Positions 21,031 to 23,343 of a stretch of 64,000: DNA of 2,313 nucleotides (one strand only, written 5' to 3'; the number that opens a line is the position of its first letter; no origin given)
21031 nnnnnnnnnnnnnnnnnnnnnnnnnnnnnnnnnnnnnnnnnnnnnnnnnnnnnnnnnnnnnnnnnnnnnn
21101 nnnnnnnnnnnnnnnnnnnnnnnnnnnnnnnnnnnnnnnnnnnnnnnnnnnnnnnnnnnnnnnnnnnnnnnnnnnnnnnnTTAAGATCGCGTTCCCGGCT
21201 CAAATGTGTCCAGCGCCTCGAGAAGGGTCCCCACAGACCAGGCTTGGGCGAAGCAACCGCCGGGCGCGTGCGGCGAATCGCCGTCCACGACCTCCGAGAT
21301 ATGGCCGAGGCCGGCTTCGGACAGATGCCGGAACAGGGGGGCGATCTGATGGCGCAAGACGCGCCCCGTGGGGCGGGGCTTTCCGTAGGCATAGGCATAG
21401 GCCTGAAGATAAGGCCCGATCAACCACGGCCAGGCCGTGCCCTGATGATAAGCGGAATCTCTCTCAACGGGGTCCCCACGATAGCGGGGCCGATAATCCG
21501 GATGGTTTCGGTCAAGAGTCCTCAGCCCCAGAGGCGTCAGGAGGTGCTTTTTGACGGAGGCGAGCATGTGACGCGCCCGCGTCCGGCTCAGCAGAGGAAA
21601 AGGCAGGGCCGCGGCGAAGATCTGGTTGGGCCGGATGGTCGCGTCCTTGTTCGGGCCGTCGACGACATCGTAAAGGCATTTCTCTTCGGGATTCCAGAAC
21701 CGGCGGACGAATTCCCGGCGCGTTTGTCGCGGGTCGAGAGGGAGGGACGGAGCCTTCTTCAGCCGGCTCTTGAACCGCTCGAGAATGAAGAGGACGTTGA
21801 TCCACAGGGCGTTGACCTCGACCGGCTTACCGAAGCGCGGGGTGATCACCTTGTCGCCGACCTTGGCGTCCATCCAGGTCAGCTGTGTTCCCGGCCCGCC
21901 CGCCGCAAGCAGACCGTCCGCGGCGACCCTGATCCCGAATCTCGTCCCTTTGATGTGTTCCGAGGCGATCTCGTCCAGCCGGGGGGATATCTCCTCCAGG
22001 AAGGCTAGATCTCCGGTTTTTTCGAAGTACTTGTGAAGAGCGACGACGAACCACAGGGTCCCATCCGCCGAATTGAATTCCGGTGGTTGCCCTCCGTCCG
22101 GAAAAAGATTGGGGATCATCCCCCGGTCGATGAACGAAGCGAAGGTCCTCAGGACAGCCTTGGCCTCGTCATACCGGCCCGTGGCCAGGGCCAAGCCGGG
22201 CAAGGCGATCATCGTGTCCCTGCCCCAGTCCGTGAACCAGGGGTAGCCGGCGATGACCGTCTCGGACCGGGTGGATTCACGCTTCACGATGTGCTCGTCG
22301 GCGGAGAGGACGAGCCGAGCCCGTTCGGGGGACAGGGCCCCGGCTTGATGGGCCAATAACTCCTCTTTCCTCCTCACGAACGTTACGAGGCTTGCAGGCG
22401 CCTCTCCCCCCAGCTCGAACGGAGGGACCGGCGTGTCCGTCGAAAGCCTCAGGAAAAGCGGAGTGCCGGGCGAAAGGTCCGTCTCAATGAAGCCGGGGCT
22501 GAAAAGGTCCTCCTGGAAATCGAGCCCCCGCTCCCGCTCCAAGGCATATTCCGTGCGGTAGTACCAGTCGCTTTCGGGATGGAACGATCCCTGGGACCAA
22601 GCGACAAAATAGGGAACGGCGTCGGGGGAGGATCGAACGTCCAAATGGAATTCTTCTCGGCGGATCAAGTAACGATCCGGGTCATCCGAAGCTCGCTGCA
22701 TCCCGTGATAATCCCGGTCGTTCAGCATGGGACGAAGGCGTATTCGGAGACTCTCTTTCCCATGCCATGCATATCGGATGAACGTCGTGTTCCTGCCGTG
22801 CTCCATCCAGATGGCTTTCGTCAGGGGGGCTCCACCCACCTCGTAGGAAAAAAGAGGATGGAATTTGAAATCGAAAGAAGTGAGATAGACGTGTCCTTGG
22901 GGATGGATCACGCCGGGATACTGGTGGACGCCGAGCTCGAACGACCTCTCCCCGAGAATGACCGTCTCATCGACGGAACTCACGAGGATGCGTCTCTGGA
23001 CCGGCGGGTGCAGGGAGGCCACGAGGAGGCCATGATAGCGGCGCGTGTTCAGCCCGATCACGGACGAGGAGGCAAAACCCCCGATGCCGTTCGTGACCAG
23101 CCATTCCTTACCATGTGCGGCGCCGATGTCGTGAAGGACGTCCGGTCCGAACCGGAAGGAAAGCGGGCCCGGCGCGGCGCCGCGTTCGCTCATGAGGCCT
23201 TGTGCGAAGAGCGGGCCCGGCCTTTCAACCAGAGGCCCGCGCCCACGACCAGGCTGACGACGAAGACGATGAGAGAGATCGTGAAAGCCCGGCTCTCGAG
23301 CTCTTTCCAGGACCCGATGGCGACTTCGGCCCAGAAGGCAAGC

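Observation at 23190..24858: Tat-exported reductive dehalogenase (rdhA) with a mini two-helix anchor, embedded at the end of a glucose/PPP/glycogen gene array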

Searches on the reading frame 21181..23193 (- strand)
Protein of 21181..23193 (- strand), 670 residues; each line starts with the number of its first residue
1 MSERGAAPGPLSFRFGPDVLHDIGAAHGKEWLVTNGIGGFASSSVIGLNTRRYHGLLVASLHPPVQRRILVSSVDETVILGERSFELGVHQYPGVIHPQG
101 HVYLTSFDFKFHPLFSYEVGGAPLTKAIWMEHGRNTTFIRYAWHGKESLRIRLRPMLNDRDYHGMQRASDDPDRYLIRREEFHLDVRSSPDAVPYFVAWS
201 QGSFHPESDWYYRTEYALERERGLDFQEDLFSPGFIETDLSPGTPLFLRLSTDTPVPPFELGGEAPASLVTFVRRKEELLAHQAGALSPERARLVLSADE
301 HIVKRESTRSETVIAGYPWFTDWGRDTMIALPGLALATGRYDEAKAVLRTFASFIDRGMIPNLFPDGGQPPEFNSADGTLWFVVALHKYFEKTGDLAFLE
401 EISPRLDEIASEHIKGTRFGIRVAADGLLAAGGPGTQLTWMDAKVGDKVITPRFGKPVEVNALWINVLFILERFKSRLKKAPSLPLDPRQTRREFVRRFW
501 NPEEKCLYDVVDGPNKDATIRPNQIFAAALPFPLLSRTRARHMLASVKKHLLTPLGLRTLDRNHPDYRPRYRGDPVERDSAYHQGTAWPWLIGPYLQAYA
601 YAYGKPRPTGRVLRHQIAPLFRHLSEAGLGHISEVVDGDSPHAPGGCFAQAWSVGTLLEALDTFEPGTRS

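Call 3: search_protein_families(library=pfam, proteins=[window:21181-23193:-], max_evalue=0.01)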
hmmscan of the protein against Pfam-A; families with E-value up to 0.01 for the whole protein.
window:21181-23193:- (670 aa): 3 families
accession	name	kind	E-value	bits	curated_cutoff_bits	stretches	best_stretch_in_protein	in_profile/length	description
PF06202.20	GDE_C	-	1.6e-121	406.1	21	1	297-659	2-367/367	Amylo-alpha-1,6-glucosidase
PF12439.13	GDE_N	-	7.7e-77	258.1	27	1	29-244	1-216/219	Glycogen debranching enzyme N terminal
PF22422.2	MGH1-like_GH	-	1.2e-06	28.8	27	1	490-598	208-307/356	Mannosylglycerate hydrolase MGH1-like glycoside hydrolase domain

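Call 4: search_protein_families(library=ncbifam, proteins=[window:21181-23193:-], max_evalue=0.01)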
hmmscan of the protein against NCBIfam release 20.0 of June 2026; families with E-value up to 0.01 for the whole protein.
window:21181-23193:- (670 aa): 2 families
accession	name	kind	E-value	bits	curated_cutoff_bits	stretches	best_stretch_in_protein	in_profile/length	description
TIGR01561.1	gde_arch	hypoth_equivalog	2.9e-135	452.3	364.15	1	30-599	1-568/569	putative glycogen debranching enzyme, archaeal type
TIGR01531.1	glyc_debranch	equivalog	2.9e-32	111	1399.55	2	308-406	1004-1105/1443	glycogen debranching enzyme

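Call 42: find_related_loci(query=window:21184-23193:-, collection=metagenome_contigs, flank=6000)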
Query window:21184-23193:- (670 aa) in metagenome_contigs; peptide patterns used: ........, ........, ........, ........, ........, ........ (x = any residue, [..] = any of these).
600 stretches matched a pattern (row limit reached: there are more); 599 encode a relative of the query (tblastn E <= 1e-3); the best 80 are kept; 80 distinct loci.
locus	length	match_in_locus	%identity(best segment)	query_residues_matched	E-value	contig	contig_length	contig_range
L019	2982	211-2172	46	6-661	0e+0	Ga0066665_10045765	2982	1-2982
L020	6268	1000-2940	47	13-660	0e+0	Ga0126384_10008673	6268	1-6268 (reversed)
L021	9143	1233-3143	47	22-661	2e-179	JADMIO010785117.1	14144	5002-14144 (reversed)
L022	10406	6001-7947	45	13-660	8e-179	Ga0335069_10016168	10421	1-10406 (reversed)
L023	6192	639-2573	46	14-661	1e-179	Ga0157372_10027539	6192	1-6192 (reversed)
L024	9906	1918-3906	44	1-660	3e-177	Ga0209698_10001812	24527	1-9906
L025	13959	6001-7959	45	2-658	1e-176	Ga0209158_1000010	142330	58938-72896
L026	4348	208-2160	45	9-658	0e+0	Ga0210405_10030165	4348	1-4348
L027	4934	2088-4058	45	6-661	0e+0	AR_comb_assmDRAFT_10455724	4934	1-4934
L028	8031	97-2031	45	13-661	5e-176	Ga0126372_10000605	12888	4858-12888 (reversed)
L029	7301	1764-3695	46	11-660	7e-177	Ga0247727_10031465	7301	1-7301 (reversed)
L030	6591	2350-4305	45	11-658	7e-177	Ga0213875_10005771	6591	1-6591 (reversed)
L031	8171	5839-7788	44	11-661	1e-175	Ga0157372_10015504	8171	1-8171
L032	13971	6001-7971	45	4-660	3e-174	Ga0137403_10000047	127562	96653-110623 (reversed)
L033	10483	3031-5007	44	11-658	5e-174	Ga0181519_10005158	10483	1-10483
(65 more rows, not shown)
